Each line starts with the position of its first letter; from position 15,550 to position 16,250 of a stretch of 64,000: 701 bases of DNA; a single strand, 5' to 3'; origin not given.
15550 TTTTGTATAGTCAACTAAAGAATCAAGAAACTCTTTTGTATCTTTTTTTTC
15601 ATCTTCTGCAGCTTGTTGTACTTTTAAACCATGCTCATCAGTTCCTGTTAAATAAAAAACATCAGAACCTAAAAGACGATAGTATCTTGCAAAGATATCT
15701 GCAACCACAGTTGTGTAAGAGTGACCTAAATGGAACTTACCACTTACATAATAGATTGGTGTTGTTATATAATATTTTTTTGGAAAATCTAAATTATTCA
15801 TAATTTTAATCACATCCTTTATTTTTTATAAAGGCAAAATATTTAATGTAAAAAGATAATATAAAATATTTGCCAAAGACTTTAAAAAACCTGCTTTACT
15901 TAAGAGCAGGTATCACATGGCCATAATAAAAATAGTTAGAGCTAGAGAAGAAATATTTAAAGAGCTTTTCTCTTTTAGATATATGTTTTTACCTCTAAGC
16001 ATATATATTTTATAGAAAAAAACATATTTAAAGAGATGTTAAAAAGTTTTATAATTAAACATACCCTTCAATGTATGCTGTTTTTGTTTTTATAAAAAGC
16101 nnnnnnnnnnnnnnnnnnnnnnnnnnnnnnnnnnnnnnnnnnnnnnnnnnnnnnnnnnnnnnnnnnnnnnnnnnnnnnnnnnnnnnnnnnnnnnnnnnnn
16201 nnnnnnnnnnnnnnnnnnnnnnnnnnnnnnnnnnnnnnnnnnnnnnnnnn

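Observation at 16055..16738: Putative cyclodipeptide synthase (tRNA-dependent) encoded next to MetRS and PheRS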

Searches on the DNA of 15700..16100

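Call 72: search_rna_families(source=window, start=15700, end=16100, threshold=evalue, max_evalue=1)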
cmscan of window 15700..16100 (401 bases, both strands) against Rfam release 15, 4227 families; matches with E-value up to 1: 2.
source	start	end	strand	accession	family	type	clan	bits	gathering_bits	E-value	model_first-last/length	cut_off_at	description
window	15969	16036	-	RF04161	mir-3688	Gene; miRNA;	-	22.8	84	0.029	1-88/88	no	mir-3688 microRNA precursor family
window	15969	16036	+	RF04161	mir-3688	Gene; miRNA;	-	20.3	84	0.15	1-88/88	no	mir-3688 microRNA precursor family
